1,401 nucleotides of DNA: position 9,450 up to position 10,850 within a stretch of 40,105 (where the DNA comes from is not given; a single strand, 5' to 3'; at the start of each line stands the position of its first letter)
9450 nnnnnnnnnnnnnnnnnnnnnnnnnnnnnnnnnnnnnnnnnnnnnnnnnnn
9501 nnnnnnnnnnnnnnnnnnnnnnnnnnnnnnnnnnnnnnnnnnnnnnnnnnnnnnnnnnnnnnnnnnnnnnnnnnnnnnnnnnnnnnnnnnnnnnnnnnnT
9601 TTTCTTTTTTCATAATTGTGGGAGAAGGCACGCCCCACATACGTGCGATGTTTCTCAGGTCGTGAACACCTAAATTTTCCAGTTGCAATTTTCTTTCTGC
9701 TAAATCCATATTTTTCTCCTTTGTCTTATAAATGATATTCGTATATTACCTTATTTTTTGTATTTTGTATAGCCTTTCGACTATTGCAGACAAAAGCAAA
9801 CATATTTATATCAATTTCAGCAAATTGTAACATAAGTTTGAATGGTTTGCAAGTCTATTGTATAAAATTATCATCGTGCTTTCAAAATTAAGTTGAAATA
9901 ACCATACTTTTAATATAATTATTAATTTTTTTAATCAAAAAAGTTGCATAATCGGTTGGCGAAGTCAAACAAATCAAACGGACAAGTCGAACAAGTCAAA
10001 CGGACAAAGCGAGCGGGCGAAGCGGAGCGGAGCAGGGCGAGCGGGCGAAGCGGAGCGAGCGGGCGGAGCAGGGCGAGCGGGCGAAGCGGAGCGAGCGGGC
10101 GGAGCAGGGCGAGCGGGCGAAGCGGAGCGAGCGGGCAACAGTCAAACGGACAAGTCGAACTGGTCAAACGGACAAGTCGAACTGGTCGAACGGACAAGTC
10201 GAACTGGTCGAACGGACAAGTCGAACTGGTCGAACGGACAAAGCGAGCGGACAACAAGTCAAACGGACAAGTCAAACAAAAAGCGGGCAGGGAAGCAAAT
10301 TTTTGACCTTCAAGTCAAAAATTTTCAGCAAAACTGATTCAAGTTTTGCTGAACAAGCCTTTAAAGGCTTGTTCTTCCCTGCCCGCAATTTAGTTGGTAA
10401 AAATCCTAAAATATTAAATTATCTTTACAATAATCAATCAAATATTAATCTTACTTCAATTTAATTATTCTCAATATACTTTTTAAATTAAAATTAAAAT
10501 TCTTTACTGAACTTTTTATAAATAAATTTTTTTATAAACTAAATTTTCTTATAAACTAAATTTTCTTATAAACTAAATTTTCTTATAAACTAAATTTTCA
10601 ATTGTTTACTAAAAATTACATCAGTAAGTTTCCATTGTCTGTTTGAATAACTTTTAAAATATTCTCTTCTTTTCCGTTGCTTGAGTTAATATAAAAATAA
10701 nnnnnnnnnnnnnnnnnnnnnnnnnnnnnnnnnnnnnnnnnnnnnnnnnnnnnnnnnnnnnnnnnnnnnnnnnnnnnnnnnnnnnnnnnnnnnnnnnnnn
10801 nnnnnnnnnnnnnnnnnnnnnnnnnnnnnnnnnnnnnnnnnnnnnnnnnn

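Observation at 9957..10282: Array B: two different sub-arrays sharing the same cores, sandwiched between a nested palindrome and a promoter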

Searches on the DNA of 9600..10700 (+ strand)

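Call 52: search_rna_families(source=window, start=9600, end=10700, threshold=evalue, max_evalue=1)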
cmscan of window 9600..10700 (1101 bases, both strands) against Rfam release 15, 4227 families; matches with E-value up to 1: 2.
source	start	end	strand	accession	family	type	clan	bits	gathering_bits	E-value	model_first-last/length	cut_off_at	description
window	10288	10374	+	RF02591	Spy1786666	Gene; sRNA;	-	23.7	64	0.073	1-87/87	no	S. pyogenes small RNA 1786666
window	10153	10226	-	RF04022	mir-4863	Gene; miRNA;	-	20.9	100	0.28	1-93/93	no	mir-4863 microRNA precursor family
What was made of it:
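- On Known RNA families (Rfam): Only sub-threshold matches in 9600-10700 (call 52).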

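Call 56: search_dna_similar(query=window:9940-10400:+, collection=plasmids, mode=distant, max_rows=10)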
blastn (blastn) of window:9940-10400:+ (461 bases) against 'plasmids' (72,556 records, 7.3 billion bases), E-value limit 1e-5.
Records with a match: 7; places in all: 7; records where one place covers at least 80% of the query: 0.
Best place of each record, by identity: 60-80% 7.
By first word of the organism name: Acinetobacter 7.
By predicted mobility (MOB-suite, as given by PLSDB): mobilizable 5; non-mobilizable 2.
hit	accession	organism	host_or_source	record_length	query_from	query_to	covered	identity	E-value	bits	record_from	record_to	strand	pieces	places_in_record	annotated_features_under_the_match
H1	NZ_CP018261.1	Acinetobacter haemolyticus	Homo sapiens,blood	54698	208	306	21%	77.8%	4e-8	66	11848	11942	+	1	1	none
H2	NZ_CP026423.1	Acinetobacter sp. ACNIH1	-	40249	208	306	21%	77.8%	4e-8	66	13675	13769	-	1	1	none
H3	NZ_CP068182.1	Acinetobacter ursingii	-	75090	208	306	21%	77.8%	4e-8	66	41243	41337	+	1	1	none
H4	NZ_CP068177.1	Acinetobacter ursingii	-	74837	208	306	21%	77.8%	4e-8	66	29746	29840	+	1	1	none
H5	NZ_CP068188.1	Acinetobacter johnsonii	-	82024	208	306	21%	77.8%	4e-8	66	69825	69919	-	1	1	none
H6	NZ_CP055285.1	Acinetobacter sp. NEB 394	pure culture,soil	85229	208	306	21%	77.8%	4e-8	66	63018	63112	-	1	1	none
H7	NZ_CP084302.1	Acinetobacter pseudolwoffii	a feces sample of chicken origin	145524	209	306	21%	77.6%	1e-7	64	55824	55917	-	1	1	none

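Call 57: search_dna_similar(query=window:9940-10400:+, collection=phages, mode=distant, max_rows=10)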
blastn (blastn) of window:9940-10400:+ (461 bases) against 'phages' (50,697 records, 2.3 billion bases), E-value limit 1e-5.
No match.
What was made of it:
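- Tried and rejected: Phage and plasmid BLAST (calls 56, 57).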

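Call 58: get_annotated_region(hit=H1, flank=2500)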
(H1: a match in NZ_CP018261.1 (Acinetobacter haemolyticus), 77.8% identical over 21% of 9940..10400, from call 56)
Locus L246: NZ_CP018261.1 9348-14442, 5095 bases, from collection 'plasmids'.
description: Acinetobacter haemolyticus strain XH900 plasmid pXH901, complete sequence
organism: Acinetobacter haemolyticus (NCBI taxid 29430)
taxonomy: Bacteria; Pseudomonadota; Gammaproteobacteria; Moraxellales; Moraxellaceae; Acinetobacter; Acinetobacter haemolyticus
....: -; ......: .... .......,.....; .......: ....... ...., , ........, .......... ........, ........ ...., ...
typing (MOB-suite, as given by PLSDB): mobilizable; relaxase MOBP
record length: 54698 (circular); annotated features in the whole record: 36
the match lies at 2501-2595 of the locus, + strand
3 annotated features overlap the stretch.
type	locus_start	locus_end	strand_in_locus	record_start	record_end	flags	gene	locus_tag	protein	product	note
CDS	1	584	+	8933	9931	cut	-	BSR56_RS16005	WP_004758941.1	ParB/RepB/Spo0J family partition protein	-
CDS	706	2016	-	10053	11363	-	-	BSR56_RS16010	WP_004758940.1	replication initiation protein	GO:0006270 - DNA replication initiation [Evidence IEA]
CDS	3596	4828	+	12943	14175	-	-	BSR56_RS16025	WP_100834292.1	ATP-binding protein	-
